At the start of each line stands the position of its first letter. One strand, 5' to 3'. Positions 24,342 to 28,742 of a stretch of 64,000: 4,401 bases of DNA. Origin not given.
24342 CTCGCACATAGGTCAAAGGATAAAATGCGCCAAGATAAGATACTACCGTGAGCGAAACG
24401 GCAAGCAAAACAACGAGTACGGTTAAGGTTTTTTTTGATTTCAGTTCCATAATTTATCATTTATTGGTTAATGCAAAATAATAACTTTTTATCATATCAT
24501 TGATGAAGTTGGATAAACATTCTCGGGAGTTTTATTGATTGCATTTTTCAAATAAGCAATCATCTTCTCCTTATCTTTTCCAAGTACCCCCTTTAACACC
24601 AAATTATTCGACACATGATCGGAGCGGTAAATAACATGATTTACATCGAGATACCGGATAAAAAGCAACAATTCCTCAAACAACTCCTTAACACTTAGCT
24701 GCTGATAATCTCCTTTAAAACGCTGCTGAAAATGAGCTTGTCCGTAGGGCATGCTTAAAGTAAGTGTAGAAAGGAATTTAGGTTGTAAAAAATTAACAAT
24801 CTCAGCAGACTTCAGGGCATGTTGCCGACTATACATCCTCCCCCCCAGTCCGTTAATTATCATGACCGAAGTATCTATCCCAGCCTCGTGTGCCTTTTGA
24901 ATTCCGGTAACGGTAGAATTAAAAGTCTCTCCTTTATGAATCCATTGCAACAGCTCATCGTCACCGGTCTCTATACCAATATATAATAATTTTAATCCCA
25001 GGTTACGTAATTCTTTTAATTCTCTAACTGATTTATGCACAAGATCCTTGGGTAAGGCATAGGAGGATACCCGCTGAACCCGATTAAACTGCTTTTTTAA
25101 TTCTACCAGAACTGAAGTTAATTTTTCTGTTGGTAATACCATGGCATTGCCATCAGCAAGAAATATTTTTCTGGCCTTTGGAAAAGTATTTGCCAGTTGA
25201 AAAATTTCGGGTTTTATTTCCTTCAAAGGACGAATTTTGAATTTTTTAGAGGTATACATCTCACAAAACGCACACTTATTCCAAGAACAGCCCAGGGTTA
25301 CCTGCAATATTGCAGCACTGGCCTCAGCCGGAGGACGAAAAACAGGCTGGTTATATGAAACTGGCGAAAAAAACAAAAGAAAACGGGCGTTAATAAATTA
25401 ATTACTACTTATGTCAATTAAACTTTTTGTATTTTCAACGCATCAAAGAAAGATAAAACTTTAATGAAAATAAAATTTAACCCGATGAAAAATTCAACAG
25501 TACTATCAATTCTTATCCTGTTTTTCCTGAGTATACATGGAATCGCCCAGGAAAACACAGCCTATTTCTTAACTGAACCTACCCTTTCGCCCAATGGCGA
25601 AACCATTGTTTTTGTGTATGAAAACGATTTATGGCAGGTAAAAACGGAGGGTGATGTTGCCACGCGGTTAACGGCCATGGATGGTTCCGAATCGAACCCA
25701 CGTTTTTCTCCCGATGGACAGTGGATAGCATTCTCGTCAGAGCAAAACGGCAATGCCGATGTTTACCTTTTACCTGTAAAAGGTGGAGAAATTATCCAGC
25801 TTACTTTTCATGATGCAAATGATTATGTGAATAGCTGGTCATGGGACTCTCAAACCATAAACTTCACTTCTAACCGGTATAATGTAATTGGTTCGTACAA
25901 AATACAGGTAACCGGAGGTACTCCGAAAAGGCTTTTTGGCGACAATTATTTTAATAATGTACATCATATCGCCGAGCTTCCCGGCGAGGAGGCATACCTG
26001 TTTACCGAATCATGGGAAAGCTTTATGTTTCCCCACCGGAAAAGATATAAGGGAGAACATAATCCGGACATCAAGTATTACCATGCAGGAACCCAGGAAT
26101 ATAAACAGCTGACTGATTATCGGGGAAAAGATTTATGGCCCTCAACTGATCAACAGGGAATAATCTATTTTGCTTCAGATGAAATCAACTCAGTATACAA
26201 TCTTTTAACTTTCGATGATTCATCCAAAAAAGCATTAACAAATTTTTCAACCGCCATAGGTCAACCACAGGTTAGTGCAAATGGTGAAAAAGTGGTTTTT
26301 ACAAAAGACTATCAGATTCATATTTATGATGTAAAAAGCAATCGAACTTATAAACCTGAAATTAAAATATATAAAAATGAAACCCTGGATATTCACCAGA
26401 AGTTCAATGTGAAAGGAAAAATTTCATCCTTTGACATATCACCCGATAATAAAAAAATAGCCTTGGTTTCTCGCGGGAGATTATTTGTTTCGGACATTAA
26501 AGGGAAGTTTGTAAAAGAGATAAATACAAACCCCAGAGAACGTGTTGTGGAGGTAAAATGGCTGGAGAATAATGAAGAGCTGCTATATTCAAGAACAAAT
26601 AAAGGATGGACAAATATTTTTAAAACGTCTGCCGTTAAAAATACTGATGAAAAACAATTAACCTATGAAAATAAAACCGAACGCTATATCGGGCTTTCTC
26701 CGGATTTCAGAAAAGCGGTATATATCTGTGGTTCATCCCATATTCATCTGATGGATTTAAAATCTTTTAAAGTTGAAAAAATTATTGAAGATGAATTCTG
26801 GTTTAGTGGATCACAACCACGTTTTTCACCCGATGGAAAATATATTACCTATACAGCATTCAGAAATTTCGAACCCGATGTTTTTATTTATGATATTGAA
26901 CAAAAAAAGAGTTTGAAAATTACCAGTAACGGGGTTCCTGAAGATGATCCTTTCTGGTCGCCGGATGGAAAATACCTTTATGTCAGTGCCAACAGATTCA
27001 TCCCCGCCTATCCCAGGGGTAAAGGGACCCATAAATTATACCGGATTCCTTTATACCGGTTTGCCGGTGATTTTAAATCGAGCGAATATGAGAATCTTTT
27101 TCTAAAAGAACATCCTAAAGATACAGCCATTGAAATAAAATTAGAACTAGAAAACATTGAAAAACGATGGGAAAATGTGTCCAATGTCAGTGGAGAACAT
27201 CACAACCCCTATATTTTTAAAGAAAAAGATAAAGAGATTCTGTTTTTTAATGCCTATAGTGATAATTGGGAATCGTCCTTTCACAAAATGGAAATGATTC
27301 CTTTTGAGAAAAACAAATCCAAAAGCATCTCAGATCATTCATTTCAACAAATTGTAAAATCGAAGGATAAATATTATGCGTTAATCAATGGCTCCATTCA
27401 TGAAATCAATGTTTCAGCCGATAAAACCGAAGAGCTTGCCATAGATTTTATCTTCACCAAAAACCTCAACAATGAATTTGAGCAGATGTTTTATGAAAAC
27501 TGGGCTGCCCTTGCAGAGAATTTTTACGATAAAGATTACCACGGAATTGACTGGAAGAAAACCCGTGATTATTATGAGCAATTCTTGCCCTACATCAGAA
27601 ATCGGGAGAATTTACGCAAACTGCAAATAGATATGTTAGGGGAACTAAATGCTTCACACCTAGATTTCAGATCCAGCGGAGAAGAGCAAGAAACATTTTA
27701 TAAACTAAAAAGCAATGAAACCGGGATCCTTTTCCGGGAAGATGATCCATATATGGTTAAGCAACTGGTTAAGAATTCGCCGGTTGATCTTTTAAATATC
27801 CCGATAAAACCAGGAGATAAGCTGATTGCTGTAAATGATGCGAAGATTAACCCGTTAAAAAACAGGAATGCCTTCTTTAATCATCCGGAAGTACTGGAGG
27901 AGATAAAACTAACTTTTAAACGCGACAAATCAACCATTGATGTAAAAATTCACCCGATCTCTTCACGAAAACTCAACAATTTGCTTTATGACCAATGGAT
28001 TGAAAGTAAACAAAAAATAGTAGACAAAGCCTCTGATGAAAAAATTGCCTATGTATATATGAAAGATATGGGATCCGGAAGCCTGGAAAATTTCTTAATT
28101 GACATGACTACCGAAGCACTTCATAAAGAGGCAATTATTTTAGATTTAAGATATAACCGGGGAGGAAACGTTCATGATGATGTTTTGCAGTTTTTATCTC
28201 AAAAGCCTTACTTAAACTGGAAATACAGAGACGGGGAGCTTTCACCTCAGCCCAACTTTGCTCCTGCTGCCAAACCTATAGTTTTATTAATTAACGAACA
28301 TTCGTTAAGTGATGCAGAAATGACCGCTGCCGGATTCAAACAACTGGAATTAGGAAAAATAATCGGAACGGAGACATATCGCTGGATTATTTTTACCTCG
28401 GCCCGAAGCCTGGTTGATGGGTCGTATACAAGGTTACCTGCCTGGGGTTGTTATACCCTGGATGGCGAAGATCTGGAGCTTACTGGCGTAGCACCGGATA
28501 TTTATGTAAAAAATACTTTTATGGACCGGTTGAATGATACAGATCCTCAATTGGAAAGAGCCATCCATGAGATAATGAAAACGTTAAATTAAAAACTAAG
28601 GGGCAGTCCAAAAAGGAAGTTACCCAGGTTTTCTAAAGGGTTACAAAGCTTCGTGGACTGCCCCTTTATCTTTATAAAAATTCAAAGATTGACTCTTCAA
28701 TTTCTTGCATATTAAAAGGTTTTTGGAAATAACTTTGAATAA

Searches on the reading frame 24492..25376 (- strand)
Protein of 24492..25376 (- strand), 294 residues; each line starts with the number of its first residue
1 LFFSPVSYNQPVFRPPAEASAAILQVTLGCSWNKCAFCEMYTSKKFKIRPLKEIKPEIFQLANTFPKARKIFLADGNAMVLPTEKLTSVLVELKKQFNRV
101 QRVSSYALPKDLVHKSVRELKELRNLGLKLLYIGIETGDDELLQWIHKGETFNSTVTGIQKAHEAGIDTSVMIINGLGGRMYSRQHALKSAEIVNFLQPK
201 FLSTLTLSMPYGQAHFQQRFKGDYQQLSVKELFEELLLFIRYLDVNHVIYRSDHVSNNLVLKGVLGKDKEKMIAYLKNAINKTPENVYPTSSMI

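Call 49: search_protein_families(library=pfam, proteins=[window:24492-25376:-], max_evalue=0.00001)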
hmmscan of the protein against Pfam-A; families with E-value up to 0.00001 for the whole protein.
window:24492-25376:- (294 aa): 1 family
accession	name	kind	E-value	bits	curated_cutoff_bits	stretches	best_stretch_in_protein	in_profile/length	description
PF04055.27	Radical_SAM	-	5.3e-18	66.2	29.5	1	25-179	2-153/166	Radical SAM superfamily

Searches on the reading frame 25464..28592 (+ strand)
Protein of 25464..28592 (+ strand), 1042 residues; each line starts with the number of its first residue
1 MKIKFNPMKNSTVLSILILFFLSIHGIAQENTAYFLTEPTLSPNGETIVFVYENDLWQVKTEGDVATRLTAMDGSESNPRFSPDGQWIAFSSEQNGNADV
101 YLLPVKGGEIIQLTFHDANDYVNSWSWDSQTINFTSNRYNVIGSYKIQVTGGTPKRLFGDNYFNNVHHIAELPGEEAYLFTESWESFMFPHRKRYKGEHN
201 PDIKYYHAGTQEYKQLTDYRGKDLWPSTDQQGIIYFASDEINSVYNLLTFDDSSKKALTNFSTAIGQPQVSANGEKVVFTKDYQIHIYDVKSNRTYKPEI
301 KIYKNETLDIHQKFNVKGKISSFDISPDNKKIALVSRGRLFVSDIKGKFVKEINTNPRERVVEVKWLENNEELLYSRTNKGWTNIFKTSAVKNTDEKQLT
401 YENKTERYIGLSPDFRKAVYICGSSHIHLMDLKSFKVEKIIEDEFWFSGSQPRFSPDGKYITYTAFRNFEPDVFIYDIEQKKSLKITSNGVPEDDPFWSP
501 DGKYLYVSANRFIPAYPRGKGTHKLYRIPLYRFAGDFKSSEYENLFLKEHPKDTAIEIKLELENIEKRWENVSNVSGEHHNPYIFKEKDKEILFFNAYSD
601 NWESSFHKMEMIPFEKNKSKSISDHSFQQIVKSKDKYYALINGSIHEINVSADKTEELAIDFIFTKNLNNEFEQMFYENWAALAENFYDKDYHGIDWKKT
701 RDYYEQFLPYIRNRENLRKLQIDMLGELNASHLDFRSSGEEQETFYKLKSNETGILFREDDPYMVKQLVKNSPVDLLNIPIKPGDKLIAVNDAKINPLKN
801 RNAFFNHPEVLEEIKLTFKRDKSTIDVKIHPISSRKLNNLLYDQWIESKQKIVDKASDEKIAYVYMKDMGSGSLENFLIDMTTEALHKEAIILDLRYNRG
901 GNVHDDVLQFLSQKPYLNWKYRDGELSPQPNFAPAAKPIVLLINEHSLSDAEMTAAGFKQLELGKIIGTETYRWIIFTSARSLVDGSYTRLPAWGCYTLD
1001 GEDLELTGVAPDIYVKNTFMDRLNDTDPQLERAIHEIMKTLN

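Call 49: search_protein_families(library=pfam, proteins=[window:25464-28592:+], max_evalue=0.00001)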
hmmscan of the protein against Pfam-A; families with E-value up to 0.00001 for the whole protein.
window:25464-28592:+ (1042 aa): 6 families
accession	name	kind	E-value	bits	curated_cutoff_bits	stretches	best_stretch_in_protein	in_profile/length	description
PF07676.18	PD40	-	3.9e-30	103.6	20.9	1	67-101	2-37/38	WD40-like Beta Propeller Repeat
PF03572.23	Peptidase_S41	-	8.7e-24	84.4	24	1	860-1015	1-165/165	Peptidase family S41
PF14684.11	Tricorn_C1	-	2.4e-15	56.6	24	1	669-726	2-59/59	Tricorn protease C1 domain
PF25174.1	Beta-prop_THOC3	-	2e-13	50.4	305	1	299-505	70-269/272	THOC3 beta-propeller domain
PF00930.27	DPPIV_N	-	3.5e-11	42.9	22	0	35-75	44-83/354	Dipeptidyl peptidase IV (DPP IV) N-terminal region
PF23414.1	Beta-prop_EML_2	-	4e-07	30.1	90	0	40-142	46-149/266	Echinoderm microtubule-associated protein second beta-propeller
